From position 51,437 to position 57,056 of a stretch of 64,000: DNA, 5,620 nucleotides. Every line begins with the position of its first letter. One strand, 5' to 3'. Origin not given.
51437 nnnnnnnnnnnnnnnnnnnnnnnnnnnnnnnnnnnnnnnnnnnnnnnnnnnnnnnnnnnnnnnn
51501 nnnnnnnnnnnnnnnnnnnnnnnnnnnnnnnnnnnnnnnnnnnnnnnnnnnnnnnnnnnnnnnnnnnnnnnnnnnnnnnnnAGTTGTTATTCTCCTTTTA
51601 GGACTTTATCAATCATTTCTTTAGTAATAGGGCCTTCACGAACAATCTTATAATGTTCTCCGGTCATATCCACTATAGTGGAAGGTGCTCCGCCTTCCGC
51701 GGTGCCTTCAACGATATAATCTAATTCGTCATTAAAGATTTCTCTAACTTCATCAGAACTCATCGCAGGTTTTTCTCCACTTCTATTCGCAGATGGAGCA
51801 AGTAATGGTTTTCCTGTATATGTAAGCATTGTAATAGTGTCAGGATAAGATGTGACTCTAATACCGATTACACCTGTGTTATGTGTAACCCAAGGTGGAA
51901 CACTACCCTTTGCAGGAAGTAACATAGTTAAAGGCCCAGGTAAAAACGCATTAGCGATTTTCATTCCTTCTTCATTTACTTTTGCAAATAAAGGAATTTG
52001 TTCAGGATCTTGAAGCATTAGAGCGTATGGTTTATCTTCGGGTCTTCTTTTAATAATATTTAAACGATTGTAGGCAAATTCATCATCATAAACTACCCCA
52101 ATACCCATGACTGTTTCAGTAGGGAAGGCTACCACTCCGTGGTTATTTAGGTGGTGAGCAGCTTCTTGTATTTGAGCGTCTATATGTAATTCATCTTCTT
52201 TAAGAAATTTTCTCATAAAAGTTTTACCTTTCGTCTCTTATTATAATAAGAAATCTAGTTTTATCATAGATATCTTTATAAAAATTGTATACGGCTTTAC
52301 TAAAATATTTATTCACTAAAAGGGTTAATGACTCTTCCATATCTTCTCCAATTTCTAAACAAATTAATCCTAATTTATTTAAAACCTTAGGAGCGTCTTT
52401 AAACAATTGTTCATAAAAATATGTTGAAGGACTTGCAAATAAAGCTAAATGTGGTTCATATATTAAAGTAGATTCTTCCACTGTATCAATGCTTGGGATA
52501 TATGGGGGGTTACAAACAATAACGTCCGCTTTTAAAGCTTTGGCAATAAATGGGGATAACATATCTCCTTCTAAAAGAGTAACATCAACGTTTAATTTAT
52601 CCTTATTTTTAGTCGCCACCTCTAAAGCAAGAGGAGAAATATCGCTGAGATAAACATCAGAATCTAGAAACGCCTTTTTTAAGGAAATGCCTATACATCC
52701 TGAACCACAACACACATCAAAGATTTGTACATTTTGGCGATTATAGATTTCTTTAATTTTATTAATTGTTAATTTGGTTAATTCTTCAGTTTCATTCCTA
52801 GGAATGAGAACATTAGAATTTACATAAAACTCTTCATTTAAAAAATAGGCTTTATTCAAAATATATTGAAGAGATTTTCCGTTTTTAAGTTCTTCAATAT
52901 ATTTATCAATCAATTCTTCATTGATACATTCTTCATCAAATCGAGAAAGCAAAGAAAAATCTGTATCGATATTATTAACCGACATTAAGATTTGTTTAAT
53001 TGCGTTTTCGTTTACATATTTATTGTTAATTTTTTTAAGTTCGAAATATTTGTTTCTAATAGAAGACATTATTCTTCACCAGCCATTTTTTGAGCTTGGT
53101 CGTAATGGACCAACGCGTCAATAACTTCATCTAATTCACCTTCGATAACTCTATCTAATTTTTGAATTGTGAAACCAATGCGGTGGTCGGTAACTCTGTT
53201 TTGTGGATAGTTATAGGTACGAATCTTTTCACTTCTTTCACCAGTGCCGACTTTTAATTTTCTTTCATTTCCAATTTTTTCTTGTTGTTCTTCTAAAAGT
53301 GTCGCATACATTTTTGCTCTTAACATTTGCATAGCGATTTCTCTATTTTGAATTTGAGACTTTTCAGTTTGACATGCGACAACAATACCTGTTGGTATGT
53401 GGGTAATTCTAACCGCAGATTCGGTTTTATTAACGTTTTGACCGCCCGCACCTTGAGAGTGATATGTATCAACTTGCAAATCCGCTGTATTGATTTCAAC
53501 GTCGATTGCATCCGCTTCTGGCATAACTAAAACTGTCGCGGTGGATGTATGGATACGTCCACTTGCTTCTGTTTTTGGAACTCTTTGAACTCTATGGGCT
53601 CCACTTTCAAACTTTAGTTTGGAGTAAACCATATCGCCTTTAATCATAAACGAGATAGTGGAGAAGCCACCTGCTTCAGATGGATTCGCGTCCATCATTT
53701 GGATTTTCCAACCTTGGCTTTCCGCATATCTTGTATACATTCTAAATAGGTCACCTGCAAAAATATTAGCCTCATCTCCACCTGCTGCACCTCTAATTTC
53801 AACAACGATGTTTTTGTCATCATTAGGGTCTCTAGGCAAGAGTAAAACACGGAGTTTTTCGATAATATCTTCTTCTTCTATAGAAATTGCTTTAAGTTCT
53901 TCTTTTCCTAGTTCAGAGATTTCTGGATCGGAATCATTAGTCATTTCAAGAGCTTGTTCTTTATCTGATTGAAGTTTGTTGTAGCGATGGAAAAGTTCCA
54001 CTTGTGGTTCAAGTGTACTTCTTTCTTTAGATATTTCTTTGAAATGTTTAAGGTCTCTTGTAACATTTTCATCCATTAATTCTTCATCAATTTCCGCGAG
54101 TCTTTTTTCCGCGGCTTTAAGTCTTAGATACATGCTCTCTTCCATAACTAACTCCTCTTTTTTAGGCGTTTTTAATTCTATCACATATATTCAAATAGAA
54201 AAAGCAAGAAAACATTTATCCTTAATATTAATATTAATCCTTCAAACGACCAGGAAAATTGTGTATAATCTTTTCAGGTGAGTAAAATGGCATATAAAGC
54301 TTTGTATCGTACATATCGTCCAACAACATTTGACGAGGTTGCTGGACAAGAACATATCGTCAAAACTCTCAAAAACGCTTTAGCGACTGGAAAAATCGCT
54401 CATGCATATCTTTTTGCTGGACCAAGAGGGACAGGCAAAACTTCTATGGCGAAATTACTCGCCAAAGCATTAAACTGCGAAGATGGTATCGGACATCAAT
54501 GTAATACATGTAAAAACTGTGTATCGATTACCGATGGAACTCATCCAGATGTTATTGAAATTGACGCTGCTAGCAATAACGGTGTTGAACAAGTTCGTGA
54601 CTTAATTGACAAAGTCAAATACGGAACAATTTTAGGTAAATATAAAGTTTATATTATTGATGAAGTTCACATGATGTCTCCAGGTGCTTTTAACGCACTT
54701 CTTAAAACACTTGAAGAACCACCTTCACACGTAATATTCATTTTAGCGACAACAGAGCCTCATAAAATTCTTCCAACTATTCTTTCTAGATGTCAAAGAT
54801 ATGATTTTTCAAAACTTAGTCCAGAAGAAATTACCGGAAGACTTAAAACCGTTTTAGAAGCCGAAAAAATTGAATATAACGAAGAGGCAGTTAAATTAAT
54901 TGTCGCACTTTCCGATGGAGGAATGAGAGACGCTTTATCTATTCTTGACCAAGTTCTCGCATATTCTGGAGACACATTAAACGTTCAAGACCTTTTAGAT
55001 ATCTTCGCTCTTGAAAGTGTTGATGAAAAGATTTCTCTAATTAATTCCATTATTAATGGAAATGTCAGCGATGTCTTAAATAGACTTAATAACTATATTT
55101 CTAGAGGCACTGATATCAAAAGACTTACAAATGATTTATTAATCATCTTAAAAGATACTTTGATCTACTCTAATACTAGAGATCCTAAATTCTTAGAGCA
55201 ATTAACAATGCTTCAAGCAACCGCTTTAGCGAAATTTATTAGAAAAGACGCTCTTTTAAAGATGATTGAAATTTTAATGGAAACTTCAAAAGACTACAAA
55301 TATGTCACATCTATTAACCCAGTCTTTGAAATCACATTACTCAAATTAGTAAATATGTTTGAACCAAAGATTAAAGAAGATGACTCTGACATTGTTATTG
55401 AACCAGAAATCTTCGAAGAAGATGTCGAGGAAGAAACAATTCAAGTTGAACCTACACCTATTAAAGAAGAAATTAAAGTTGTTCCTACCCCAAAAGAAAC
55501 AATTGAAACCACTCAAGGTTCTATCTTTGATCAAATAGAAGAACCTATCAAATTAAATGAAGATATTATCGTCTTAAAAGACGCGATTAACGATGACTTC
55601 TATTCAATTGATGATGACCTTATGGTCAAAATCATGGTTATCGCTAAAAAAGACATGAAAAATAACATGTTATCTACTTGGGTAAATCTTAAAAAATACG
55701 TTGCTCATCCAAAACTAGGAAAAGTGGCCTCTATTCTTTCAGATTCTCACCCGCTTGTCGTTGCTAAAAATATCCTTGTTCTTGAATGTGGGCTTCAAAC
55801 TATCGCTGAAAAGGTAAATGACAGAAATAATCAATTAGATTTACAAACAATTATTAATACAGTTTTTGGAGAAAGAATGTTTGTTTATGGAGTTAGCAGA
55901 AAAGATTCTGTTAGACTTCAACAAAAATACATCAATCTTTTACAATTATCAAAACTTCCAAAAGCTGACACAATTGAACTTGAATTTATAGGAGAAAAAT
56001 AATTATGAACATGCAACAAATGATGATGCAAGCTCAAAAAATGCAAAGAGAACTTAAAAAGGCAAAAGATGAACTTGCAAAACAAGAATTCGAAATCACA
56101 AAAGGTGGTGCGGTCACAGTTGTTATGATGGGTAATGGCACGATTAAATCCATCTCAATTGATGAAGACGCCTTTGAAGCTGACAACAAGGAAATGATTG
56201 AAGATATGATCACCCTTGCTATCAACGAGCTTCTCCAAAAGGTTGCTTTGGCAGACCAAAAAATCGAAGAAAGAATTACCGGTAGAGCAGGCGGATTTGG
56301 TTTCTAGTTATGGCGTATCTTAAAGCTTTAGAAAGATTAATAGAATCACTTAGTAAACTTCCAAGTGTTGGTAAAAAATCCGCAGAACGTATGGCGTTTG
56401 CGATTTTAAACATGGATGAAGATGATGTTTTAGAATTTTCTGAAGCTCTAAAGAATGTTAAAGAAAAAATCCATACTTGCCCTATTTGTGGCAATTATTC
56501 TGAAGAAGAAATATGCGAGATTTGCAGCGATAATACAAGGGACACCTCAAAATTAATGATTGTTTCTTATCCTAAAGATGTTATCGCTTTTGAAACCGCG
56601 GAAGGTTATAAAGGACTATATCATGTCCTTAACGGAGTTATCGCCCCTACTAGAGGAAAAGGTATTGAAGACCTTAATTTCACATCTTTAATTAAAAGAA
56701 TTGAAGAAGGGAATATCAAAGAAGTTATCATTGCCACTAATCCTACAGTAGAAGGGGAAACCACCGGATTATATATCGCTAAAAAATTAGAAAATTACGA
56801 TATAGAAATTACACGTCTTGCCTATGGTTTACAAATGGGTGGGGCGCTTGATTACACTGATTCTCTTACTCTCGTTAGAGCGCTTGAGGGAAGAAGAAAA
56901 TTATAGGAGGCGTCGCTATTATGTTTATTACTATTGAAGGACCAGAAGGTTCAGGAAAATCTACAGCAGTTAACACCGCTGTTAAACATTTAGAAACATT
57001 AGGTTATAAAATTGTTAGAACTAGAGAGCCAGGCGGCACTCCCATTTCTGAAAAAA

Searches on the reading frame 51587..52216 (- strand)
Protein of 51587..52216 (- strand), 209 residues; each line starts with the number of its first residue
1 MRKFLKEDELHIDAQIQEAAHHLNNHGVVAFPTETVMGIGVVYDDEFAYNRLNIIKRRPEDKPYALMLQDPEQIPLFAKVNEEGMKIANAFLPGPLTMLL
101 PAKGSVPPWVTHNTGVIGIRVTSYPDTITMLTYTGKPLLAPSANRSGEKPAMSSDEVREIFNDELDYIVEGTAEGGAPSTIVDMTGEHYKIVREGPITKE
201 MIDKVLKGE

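Call 73: search_protein_families(library=pfam, proteins=[window:51587-52216:-], max_evalue=0.0001)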
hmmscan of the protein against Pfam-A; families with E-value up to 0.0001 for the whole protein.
window:51587-52216:- (209 aa): 1 family
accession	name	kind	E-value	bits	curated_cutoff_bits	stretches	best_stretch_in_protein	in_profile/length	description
PF01300.24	Sua5_yciO_yrdC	-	1.1e-46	159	25.1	1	23-195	3-178/178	Telomere recombination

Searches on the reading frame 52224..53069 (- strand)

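Call 74: search_protein_families(library=pfam, proteins=[window:52224-53069:-], max_evalue=0.0001)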
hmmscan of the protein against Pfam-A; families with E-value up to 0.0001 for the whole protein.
window:52224-53069:- (281 aa): 5 families
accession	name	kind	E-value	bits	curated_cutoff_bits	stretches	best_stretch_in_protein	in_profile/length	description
PF05175.20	MTS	-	5.1e-14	52.7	23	1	102-192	24-110/170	Methyltransferase small domain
PF13847.12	Methyltransf_31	-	1.3e-09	38.3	27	1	112-239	3-110/145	Methyltransferase domain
PF13649.12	Methyltransf_25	-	3.5e-08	34.5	27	1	116-187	1-71/97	Methyltransferase domain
PF06325.19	PrmA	-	5.3e-08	33.2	22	1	97-187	147-233/296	Ribosomal protein L11 methyltransferase (PrmA)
PF08242.18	Methyltransf_12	-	2.8e-05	25.2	30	1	118-187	2-72/98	Methyltransferase domain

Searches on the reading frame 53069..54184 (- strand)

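Call 74: search_protein_families(library=pfam, proteins=[window:53069-54184:-], max_evalue=0.0001)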
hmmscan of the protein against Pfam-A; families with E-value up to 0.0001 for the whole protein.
window:53069-54184:- (371 aa): 2 families
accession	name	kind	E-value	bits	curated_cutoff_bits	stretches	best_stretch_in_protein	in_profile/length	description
PF03462.23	PCRF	-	1.9e-71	240.4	24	1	26-218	2-194/194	PCRF domain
PF00472.26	RF-1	-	6.1e-43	145.9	35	1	226-335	2-116/116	RF-1 domain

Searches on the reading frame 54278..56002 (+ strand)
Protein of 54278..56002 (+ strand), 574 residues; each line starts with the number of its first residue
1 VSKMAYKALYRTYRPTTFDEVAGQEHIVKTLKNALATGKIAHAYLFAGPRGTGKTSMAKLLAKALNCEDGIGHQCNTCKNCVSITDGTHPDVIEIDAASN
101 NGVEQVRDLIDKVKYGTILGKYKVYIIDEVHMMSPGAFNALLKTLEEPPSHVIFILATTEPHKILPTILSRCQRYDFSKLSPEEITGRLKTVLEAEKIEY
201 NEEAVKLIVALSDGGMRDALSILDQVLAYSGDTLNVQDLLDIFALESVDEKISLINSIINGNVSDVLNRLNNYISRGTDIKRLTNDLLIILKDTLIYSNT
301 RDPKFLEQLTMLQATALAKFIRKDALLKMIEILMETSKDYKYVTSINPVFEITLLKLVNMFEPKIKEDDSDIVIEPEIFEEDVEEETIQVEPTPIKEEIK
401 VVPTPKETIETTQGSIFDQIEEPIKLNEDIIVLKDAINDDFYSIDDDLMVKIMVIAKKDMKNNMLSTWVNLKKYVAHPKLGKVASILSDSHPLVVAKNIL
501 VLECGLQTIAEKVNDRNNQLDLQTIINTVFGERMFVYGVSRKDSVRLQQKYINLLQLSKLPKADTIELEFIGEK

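Call 74: search_protein_families(library=pfam, proteins=[window:54278-56002:+], max_evalue=0.0001)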
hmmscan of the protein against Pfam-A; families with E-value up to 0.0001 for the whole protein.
window:54278-56002:+ (574 aa): 8 families
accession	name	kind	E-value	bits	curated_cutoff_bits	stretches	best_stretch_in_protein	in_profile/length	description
PF13177.12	DNA_pol3_delta2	-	9.1e-52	175.7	27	1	23-180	1-160/161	DNA polymerase III, delta subunit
PF00004.35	AAA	-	5e-15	56.5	21.2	1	45-174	2-125/131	ATPase family associated with various cellular activities (AAA)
PF22608.2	DNAX_ATPase_lid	-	1.4e-14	54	27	1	185-231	2-48/49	DNA polymerase III clamp loader subunit, ATPase lid domain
PF12169.13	DNA_pol3_gamma3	-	1.7e-08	34.8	24.4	1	252-362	19-132/143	DNA polymerase III subunits gamma and tau domain III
PF07728.20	AAA_5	-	8.1e-08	32.8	22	1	45-148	3-93/139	AAA domain (dynein-related subfamily)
PF05496.18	RuvB_N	-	7.5e-07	29.5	27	0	14-67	2-59/159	Holliday junction DNA helicase RuvB P-loop domain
PF13401.12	AAA_22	-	2.9e-06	28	27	1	45-159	9-123/130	AAA domain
PF13604.12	AAA_30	-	4e-05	23.9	27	0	43-155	20-122/191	AAA domain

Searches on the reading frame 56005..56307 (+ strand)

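Call 74: search_protein_families(library=pfam, proteins=[window:56005-56307:+], max_evalue=0.0001)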
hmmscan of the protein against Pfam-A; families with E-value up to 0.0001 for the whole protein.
window:56005-56307:+ (100 aa): 1 family
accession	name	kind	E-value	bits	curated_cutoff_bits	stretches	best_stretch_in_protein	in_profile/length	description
PF02575.21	YbaB_DNA_bd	-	5.3e-22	78.2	25.5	1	7-93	1-88/91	YbaB/EbfC DNA-binding family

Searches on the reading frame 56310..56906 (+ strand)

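Call 74: search_protein_families(library=pfam, proteins=[window:56310-56906:+], max_evalue=0.0001)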
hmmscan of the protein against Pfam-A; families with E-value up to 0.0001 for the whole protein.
window:56310-56906:+ (198 aa): 5 families
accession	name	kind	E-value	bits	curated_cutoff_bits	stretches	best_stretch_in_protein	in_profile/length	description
PF13662.12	Toprim_4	-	1e-23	83.8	25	1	80-171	1-85/85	Toprim domain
PF21176.3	RecR_HhH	-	8.1e-17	61.2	27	1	7-50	1-44/45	RecR, helix-hairpin-helix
PF01751.28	Toprim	-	1.6e-09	38.2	23.1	1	81-169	1-95/96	Toprim domain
PF02132.21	RecR_ZnF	-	1.4e-08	34.8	22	1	54-74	1-21/21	RecR, Cys4-zinc finger domain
PF21175.2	RecR_C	-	5.7e-08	32.5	22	1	176-196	4-24/24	RecR, C-terminal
